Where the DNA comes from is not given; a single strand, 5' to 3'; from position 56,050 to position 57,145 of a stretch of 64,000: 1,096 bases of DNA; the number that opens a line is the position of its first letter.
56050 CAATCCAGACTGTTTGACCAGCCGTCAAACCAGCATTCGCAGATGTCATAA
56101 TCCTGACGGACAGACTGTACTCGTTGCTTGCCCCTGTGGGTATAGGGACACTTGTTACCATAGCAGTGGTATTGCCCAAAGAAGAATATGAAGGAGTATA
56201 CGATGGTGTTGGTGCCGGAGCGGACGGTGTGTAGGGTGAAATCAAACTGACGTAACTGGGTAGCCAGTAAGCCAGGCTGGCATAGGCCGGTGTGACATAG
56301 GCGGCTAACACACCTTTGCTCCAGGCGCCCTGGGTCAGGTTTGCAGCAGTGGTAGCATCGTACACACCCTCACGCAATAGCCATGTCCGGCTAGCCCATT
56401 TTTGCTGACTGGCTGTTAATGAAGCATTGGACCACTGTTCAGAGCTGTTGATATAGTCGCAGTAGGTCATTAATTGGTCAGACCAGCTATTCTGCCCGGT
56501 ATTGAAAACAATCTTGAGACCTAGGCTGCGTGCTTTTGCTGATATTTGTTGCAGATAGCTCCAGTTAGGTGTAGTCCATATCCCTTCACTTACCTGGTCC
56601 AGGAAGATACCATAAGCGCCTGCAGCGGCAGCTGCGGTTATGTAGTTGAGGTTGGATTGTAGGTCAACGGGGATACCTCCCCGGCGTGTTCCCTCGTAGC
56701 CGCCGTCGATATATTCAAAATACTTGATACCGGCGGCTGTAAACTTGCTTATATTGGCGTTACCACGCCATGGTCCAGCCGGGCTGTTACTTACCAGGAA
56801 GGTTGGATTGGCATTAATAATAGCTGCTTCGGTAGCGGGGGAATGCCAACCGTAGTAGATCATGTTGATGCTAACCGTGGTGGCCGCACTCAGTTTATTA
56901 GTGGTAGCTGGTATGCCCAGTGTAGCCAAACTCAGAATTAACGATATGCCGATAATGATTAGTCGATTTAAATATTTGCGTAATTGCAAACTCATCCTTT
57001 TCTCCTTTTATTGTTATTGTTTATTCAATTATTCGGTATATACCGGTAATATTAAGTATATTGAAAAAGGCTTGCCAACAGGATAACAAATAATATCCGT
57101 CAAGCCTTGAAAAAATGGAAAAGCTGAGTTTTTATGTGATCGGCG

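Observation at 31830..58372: Pel/GAG-like surface-polysaccharide locus built around a pelF-pelG pair but lacking every other Pel component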

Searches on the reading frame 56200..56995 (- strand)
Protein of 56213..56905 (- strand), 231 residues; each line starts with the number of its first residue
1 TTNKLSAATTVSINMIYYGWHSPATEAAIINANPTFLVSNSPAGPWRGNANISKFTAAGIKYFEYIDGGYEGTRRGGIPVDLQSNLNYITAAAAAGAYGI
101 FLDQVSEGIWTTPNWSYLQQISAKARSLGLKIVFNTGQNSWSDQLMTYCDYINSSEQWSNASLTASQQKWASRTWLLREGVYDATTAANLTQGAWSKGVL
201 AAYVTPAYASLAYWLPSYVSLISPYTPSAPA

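Call 15: search_solved_structures(query=window:56200-56995:-, max_evalue=10, show_alignments=2)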
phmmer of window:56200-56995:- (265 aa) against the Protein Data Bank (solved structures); distinct sequences matched with E-value up to 10: 1.
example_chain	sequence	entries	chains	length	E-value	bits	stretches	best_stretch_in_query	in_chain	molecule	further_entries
4i0x_B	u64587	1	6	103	0.72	12.3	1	147-228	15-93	ESAT-6-like protein MAB_3113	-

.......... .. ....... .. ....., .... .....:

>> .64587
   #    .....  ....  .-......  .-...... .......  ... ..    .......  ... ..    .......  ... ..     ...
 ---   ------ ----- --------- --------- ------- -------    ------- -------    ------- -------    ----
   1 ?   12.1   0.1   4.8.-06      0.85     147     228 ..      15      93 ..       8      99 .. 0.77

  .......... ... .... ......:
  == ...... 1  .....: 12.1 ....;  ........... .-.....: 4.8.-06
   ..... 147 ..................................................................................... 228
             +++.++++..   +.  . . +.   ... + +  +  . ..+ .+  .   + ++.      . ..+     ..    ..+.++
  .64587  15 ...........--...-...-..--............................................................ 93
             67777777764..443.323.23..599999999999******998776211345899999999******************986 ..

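Call 24: find_homologous_proteins(query=window:56213-56905:-, max_evalue=0.001)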
Query window:56213-56905:- (231 aa): 59 proteins with E <= 0.001 among 736 candidates.
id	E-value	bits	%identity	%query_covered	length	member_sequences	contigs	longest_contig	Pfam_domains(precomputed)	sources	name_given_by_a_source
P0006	5.4e-89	316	64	94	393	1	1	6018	-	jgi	jgi:hypothetical protein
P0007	3.0e-87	310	64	94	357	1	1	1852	-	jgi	jgi:hypothetical protein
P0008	1.3e-86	308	67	94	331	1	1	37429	PF12138.15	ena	-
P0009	2.1e-85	304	65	94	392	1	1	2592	PF12138.15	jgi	jgi:hypothetical protein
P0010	2.9e-85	303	65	96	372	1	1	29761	PF12138.15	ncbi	-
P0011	8.9e-84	299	66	91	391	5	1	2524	PF12138.15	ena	-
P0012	9.7e-84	298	64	94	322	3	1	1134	PF12138.15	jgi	jgi:hypothetical protein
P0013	1.0e-83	298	63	96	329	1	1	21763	PF12138.15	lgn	-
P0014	1.7e-83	298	63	99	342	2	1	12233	PF12138.15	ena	-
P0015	2.4e-83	297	64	94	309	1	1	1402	PF03537.20,PF12138.15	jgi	jgi:hypothetical protein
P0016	4.4e-83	296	65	94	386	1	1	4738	PF12138.15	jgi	jgi:hypothetical protein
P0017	2.2e-81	291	61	95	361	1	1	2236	PF12138.15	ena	-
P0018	3.3e-81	290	64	91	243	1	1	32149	PF12138.15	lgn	-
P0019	2.6e-80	287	60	96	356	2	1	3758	PF27998.1,PF12138.15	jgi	-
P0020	4.1e-80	287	67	84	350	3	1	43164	PF00041.28,PF16656.12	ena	-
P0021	1.4e-79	285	62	98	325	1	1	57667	PF12138.15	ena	-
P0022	6.5e-79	283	60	99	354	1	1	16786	PF12138.15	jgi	jgi:hypothetical protein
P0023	7.7e-79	282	66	87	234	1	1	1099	PF12138.15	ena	-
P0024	1.7e-78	281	58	99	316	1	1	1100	PF12138.15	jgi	jgi:hypothetical protein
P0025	3.5e-78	280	62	96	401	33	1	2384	PF12138.15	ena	-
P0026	2.6e-77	277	59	96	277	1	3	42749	PF12138.15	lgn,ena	-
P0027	5.3e-77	276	59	96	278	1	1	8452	PF12138.15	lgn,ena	-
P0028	1.7e-74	268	72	74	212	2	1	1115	PF12138.15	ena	-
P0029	7.9e-74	266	60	94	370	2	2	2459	PF12138.15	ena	-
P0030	9.8e-74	266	59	94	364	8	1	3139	PF12138.15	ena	-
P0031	4.9e-73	263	60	90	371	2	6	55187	PF05345.19,PF12138.15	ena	-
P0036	2.1e-69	252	57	91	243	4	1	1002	PF12138.15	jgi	jgi:hypothetical protein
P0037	6.0e-69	250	56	94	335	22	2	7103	PF12138.15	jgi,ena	jgi:hypothetical protein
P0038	6.2e-68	247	55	95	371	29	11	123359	PF12138.15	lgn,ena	-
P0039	3.1e-67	244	55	94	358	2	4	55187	PF12138.15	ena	-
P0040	1.1e-66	243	54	98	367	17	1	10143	PF12138.15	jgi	-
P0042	1.0e-65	239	54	96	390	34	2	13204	PF12138.15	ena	-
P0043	3.7e-64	234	55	93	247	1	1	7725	PF12138.15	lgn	-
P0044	5.7e-63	230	53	91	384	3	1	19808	PF17963.8,PF05345.19,PF12138.15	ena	-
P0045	4.8e-62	227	61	76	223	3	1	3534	PF12138.15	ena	-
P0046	7.1e-62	227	51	94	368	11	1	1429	PF12138.15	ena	-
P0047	1.2e-61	226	52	94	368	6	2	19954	PF12138.15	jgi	jgi:hypothetical protein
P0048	9.1e-61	223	64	72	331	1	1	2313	PF02095.22,PF12138.15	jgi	jgi:hypothetical protein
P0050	2.0e-57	212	62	74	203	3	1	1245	PF12138.15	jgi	jgi:hypothetical protein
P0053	2.0e-49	186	60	67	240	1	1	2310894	PF12138.15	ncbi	-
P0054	1.8e-46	177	44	94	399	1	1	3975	PF12138.15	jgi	jgi:hypothetical protein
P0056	1.4e-44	170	44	94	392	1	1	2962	PF12138.15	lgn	-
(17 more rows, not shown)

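Call 27: search_solved_structures(query=A2, max_evalue=10, show_alignments=2)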
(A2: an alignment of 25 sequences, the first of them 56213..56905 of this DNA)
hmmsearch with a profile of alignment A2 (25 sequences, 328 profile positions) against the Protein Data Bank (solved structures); distinct sequences matched with E-value up to 10: 5.
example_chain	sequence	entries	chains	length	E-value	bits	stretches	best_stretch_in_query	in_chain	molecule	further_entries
4zb3_A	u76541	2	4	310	0.13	14.5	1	233-275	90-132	Nudix hydrolase 7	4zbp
5c5g_A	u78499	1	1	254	0.32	13.2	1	107-172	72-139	spherulin-4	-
5d6t_A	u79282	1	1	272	0.37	13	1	107-172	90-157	SPHERULIN-4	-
3nbm_A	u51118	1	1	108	0.42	12.8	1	129-185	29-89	PTS system, lactose-specific IIBC components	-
4y5v_B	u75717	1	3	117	0.97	11.6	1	231-260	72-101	Diabody 305 VL domain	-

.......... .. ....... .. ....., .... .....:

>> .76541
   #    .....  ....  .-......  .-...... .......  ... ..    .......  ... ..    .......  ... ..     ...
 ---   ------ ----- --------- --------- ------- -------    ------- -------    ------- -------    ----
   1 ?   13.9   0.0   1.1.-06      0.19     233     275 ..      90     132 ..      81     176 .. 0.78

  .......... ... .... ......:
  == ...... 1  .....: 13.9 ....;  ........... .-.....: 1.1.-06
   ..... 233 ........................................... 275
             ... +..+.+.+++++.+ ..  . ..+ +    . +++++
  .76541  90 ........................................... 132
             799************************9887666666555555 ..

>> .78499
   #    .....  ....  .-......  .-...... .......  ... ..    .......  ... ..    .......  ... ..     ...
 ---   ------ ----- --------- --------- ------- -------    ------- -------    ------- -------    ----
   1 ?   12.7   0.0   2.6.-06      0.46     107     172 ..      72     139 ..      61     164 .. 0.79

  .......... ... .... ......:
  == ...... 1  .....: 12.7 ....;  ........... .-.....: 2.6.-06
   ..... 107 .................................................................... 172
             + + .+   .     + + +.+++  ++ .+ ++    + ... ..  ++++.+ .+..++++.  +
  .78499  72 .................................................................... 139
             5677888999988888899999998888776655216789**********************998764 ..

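Call 36: predict_structure(alignment_id=A2)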
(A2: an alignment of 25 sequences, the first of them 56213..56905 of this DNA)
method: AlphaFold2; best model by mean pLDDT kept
length: 231 residues; sequences in the alignment: 25
mean_pLDDT: 91.5   pTM: 0.89
mean pLDDT of the five models: 91.5, 91.1, 91.0, 90.0, 89.6
residues with pLDDT >= 90: 193; 70-90: 19; 50-70: 11; < 50: 8
segments of 3 or more residues with pLDDT < 50: 1-7
pLDDT, mean of each block of 10 residues (from residue 1): 47 93 96 96 97 97 96 86 97 99 82 91 99 95 96 95 96 97 98 95 96 96 70 42
secondary structure, 60 per line:
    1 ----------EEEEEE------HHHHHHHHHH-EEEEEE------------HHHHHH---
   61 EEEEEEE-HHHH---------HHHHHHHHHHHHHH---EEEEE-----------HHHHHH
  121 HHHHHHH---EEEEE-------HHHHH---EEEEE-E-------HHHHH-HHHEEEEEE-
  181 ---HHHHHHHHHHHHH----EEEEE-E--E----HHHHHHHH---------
elements in order: E11-16 H23-32 E34-39 H52-57 E61-67 H69-72 H82-95 E99-103 H115-127 E131-135 H143-147 E151-155 H165-169 E174-179 H184-196 E201-205 H215-222

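Call 39: fold_search(model_id=the predicted structure, library=pdb)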
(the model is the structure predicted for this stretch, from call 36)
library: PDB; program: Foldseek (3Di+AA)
matches with E <= 10: 1828; with E <= 0.001: 129
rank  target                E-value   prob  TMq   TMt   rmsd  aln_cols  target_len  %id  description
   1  2zfa_B                5.7e-06  1.00  0.51  0.38   6.5       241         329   14  Structure of Lactate Oxidase at pH4.5 from AEROCOCCUS VIRIDANS (released 2008-04-22)
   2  4rpp_C                8.7e-06  1.00  0.56  0.36   5.7       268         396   13  crystal structure of PKM2-K422R mutant bound with FBP (released 2015-02-25)
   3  1w0m_A                3.0e-05  1.00  0.50  0.51   6.5       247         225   11  Triosephosphate isomerase from Thermoproteus tenax (released 2004-09-09)
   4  1w0m_F                4.8e-05  1.00  0.51  0.52   6.5       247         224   12  Triosephosphate isomerase from Thermoproteus tenax (released 2004-09-09)
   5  5z9y_B                5.1e-05  1.00  0.52  0.51   6.4       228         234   13  Crystal structure of Mycobacterium tuberculosis thiazole synthase (ThiG) complexed with DXP (released 2018-04-11)
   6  2r8w_B                5.1e-05  1.00  0.49  0.40   8.0       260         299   13  The crystal structure of dihydrodipicolinate synthase (Atu0899) from Agrobacterium tumefaciens str. C58 (released 2007-09-25)
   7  9kov_B                5.4e-05  1.00  0.46  0.32   7.5       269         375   13  Crystal structure of an amidohydrolase mutant from Thermonema (released 2025-11-26)
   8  7o0t_A                5.4e-05  1.00  0.50  0.35   9.3       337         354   11  Crystal structure of Chloroflexus aggregans ene-reductase CaOYE holoenzyme (released 2021-05-05)
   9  8w3y                  7.4e-05  1.00  0.50  0.47   6.5       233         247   13  Crystal structure of a computationally designed metalloprotein containing the metal-chelating, fluorogenic, non-canonica (released 2025-02-26)
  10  3bw3                  7.4e-05  1.00  0.45  0.32   8.5       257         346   11  Crystal structures and site-directed mutagenesis study of nitroalkane oxidase from Streptomyces ansochromogenes (released 2009-01-13)
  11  1w0m_G                7.9e-05  1.00  0.50  0.52   6.5       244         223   11  Triosephosphate isomerase from Thermoproteus tenax (released 2004-09-09)
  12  8s4p_E                7.9e-05  1.00  0.49  0.31   7.7       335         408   10  Crystal structure of an Ene-reductase from Penicillium steckii (released 2025-03-05)
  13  6k0k_C                8.4e-05  1.00  0.51  0.34   6.8       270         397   15  Crystal structure of Escherichia coli pyruvate kinase II (released 2020-05-13)
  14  4rpp_D                9.4e-05  1.00  0.53  0.34   5.8       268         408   11  crystal structure of PKM2-K422R mutant bound with FBP (released 2015-02-25)
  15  6nn7_D                1.0e-04  1.00  0.52  0.28   8.1       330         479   10  The structure of human liver pyruvate kinase, hLPYK-GGG (released 2019-06-19)
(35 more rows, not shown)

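Call 42: search_protein_families(library=pfam, alignment_id=A2, max_evalue=0.01)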
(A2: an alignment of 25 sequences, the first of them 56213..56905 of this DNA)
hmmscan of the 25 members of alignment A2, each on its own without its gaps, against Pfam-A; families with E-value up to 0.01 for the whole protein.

A. member 1, window:56213-56905:- (231 aa): 0 families

B. families by the number of members that match (of 25 scanned): 7 families
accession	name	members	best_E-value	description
PF12138.14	Spherulin4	22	1.2e-09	Spherulation-specific family 4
PF03537.19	Glyco_hydro_114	5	4.6e-05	Glycoside-hydrolase family GH114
PF05345.18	He_PIG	2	1.5e-14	Putative Ig domain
PF19200.6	MupG_N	2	0.0062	6-phospho-N-acetylmuramidase, N-terminal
PF17963.7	Big_9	1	1.2e-09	Bacterial Ig domain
PF17892.7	Cadherin_5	1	0.00026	Cadherin-like domain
PF00801.26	PKD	1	0.0021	PKD domain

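Call 81: search_protein_representatives(alignment_id=A2)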
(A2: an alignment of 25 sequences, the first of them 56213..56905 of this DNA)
Query: 25 sequences, 328 profile positions. Proteins with E-value up to 0.001 (for the whole library): 350; up to 1e-10: 218; up to 1e-30: 137. The best 150 are listed.
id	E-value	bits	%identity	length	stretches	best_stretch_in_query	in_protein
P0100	2.8e-129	447.3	-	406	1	18-316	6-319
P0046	4.2e-128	443.4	-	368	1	8-302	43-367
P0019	1.5e-125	435.0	-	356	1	21-315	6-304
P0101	1.4e-123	428.5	-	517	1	28-279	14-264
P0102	4.9e-122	423.5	-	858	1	42-292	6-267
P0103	1.3e-120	418.8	-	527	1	32-315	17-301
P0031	7.1e-120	416.4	-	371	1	43-289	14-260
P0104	1.1e-118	412.4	-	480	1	7-311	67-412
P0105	2.1e-118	411.6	-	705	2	46-271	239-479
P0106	7.7e-118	409.7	-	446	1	19-292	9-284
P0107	4.1e-117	407.3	-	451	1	29-275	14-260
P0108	6.6e-116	403.3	-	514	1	28-282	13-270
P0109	7.2e-112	390.1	-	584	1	29-284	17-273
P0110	1.2e-108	379.5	-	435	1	24-295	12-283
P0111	7.5e-107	373.6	-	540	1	7-291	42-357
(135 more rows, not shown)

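Call 83: search_solved_structures(query=A5, max_evalue=10, show_alignments=3)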
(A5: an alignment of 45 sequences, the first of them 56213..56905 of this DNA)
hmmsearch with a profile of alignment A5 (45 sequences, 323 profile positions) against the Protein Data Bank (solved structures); distinct sequences matched with E-value up to 10: 9.
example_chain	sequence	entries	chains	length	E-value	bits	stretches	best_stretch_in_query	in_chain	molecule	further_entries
5oea_A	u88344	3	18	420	0.0061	19.1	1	116-154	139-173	Large subunit terminase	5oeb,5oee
5oe8_A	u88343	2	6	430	0.0065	19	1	116-154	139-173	Large subunit terminase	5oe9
5c5g_A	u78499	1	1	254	0.0068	19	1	77-155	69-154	spherulin-4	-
5d6t_A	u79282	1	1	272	0.0079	18.7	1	77-155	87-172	SPHERULIN-4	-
4zb3_A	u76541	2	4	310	0.98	11.9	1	206-236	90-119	Nudix hydrolase 7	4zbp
1eh9_A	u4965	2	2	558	1.4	11.4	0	113-152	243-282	GLYCOSYLTREHALOSE TREHALOHYDROLASE | Malto-oligosyltrehalose trehalohydrolase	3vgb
1eha_A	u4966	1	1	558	1.4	11.4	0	113-152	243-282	GLYCOSYLTREHALOSE TREHALOHYDROLASE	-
1dxe_A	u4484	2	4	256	1.6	11.2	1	103-147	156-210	2-DEHYDRO-3-DEOXY-GALACTARATE ALDOLASE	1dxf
3vgg_A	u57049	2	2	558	1.6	11.2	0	113-152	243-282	Malto-oligosyltrehalose trehalohydrolase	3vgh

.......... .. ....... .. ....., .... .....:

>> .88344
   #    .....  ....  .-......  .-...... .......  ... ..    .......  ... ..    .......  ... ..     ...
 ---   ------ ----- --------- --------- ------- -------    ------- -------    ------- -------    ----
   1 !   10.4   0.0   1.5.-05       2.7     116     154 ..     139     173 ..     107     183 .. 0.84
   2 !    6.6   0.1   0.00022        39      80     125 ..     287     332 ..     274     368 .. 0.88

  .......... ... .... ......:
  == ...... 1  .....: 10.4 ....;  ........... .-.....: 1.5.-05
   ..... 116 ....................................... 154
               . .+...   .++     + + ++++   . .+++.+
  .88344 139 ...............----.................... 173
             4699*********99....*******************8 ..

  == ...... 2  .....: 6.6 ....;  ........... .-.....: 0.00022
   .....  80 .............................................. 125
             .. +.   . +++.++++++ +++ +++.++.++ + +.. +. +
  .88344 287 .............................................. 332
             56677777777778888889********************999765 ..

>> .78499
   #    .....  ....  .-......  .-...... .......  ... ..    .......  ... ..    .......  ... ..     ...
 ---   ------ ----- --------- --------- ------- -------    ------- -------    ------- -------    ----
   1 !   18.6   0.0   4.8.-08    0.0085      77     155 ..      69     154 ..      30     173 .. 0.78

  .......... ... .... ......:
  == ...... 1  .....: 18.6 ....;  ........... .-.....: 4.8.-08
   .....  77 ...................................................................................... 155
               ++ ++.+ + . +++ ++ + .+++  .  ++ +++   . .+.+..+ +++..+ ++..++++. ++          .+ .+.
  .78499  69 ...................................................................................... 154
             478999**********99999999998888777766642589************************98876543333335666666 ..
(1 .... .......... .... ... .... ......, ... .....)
